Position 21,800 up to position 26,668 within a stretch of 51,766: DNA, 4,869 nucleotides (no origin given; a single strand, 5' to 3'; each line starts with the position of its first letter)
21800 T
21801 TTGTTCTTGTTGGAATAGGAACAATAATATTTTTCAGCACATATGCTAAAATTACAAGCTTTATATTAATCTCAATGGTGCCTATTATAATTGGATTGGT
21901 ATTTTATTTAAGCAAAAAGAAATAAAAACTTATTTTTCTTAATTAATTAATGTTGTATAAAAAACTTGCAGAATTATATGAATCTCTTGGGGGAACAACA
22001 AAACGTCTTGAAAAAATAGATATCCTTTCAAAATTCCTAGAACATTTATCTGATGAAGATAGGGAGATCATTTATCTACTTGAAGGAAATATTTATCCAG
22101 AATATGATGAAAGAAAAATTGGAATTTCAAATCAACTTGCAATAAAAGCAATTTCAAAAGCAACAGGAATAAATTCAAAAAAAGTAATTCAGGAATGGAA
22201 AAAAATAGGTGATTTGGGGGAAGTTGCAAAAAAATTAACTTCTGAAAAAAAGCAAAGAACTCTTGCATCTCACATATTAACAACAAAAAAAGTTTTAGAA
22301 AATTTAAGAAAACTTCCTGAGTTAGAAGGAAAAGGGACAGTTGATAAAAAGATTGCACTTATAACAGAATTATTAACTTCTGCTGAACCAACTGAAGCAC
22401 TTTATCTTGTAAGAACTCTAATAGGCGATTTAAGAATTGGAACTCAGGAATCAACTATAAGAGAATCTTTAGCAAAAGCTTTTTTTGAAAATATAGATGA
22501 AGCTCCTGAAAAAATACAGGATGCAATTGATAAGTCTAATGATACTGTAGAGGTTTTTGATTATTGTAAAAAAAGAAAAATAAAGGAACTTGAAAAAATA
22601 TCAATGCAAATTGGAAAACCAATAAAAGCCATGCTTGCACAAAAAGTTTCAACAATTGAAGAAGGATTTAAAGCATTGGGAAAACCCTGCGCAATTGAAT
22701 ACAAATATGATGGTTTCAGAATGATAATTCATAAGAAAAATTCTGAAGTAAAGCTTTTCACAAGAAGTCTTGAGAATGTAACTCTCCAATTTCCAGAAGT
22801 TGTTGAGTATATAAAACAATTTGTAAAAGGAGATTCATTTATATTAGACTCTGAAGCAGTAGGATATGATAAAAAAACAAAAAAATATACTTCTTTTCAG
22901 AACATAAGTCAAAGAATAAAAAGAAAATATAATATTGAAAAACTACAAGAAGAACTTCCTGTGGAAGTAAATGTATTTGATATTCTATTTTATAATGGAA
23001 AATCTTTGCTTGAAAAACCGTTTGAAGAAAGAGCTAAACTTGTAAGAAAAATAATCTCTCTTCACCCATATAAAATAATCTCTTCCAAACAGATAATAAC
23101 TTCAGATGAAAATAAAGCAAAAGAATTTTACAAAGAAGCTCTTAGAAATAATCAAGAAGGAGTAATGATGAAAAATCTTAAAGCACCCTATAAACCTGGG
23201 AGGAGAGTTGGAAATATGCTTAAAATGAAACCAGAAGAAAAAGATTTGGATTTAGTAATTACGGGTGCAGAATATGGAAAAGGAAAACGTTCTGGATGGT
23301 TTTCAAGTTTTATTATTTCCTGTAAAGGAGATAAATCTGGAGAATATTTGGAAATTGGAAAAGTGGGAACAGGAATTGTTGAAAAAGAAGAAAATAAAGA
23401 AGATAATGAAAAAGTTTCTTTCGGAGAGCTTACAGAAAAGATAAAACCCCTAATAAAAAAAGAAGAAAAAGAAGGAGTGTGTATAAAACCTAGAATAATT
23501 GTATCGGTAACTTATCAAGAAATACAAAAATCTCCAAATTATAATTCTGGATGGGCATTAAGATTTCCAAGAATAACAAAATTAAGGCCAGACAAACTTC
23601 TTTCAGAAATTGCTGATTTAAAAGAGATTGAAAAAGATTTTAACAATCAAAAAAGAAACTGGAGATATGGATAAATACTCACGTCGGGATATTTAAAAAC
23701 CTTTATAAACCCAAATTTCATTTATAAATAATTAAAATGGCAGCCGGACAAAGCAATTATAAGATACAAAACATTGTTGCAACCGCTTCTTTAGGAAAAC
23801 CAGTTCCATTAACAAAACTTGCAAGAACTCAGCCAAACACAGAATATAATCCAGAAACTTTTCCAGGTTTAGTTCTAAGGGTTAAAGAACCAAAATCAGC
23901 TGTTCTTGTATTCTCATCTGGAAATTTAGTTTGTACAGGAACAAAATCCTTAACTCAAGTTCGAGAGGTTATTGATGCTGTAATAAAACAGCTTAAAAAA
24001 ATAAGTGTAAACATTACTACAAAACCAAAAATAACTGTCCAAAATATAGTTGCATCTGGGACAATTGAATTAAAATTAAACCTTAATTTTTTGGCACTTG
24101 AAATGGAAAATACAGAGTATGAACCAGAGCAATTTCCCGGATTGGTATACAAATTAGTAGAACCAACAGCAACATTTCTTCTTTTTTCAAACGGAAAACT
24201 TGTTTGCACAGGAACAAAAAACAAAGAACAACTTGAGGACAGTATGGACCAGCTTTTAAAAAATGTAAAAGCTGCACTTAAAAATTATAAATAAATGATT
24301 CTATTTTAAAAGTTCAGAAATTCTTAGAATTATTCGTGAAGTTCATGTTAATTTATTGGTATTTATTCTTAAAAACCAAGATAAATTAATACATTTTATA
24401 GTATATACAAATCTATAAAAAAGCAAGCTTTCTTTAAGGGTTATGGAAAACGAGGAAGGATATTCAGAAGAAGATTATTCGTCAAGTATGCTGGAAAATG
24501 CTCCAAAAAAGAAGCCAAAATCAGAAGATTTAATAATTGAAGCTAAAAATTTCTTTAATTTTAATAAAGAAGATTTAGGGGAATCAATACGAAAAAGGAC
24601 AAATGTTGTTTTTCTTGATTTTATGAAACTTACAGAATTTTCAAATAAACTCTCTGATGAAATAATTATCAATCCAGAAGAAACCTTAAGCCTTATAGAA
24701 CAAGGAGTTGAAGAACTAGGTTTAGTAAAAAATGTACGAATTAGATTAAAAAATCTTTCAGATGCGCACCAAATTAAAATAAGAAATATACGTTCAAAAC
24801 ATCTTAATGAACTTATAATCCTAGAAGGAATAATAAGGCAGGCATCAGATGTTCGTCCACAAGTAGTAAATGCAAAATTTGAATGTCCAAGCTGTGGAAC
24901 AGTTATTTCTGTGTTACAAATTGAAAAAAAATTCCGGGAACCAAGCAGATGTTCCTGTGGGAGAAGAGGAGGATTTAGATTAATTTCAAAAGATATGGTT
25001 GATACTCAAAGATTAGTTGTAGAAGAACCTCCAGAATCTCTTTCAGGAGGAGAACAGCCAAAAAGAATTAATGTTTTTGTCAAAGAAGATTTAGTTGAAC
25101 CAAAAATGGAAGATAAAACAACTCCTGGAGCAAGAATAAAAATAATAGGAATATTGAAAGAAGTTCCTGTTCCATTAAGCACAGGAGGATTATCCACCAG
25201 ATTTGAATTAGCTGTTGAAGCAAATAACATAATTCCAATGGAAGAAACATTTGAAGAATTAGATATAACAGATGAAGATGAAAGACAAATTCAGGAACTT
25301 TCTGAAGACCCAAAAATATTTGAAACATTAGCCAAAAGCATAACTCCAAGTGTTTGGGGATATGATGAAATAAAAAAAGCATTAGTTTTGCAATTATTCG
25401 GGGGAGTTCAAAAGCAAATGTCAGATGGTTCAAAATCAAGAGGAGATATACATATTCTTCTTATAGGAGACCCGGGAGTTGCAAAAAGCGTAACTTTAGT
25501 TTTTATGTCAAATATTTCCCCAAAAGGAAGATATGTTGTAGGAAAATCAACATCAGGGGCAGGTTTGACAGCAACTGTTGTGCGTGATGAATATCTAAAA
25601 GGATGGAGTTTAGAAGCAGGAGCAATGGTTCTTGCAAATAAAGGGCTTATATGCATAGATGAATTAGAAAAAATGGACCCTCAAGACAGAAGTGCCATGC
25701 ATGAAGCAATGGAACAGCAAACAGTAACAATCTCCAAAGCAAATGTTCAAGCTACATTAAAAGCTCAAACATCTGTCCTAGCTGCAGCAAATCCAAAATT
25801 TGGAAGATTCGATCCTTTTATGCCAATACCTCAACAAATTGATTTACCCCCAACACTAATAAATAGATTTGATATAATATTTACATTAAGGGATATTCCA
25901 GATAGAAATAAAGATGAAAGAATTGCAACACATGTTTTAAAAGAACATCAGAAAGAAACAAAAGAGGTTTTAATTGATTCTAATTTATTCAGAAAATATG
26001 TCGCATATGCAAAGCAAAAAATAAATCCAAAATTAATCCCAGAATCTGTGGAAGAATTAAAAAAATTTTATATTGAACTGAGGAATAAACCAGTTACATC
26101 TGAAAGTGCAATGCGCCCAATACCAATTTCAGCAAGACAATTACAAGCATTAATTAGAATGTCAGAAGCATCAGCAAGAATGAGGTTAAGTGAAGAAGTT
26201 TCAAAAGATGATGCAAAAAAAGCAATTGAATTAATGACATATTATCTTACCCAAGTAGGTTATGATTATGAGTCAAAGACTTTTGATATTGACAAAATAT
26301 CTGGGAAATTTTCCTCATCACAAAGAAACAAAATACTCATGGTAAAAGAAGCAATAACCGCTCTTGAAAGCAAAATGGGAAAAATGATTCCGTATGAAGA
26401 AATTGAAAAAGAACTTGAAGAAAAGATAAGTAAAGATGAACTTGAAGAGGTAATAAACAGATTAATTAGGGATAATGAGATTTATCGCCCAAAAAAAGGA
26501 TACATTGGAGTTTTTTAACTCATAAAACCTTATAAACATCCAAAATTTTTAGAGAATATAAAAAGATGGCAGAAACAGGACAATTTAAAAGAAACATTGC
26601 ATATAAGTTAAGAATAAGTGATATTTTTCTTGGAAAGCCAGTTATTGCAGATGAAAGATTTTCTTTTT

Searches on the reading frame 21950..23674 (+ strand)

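Call 69: search_protein_families(library=pfam, proteins=[window:21950-23674:+], max_evalue=0.00001)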
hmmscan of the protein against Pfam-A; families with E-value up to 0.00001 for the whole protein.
window:21950-23674:+ (574 aa): 3 families
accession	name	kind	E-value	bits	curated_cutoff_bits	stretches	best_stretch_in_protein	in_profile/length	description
PF01068.26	DNA_ligase_A_M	-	1.1e-56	192.3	26.2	1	228-427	2-204/204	ATP dependent DNA ligase domain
PF04675.19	DNA_ligase_A_N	-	1.8e-40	139.4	24.6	1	3-175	2-174/174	DNA ligase N terminus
PF04679.21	DNA_ligase_A_C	-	3.3e-13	50.3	27.5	1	447-549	1-94/94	ATP dependent DNA ligase C terminal region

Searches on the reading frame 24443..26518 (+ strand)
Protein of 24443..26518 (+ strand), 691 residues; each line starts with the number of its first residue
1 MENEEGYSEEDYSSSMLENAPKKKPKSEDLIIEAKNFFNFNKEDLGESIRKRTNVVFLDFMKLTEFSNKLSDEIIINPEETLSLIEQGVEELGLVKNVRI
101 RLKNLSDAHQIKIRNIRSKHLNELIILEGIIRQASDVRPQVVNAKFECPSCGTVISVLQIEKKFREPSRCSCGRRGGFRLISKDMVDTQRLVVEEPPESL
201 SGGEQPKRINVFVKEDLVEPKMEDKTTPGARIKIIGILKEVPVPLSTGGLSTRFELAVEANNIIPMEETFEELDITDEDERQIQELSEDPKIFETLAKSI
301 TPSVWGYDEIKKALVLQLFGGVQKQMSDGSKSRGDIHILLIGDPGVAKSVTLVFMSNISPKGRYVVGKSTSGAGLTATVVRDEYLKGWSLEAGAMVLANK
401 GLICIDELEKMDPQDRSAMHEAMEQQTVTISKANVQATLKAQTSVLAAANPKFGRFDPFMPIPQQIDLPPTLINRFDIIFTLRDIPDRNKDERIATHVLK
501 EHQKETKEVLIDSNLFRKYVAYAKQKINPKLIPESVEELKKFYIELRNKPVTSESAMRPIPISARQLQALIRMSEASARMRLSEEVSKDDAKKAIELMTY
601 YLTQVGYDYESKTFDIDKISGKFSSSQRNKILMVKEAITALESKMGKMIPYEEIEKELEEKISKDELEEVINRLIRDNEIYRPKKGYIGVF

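Call 69: search_protein_families(library=pfam, proteins=[window:24443-26518:+], max_evalue=0.00001)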
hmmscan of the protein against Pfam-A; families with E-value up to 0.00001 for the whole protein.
window:24443-26518:+ (691 aa): 5 families
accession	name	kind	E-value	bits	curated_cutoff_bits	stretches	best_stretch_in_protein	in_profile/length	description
PF00493.29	MCM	-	3.2e-91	304.8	23.3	1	280-502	2-224/224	MCM P-loop domain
PF17855.7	MCM_lid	-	4.5e-26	91.6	27.4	1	515-599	2-84/87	MCM AAA-lid domain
PF17207.9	MCM_OB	-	1.4e-24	86.6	24.8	1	112-241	1-125/126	MCM OB domain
PF01078.27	Mg_chelatase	-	3.1e-09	37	20.3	1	389-451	96-158/207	Magnesium chelatase, subunit ChlI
PF07726.17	AAA_3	-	5.9e-07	29.9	27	1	337-451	1-112/131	ATPase family associated with various cellular activities (AAA)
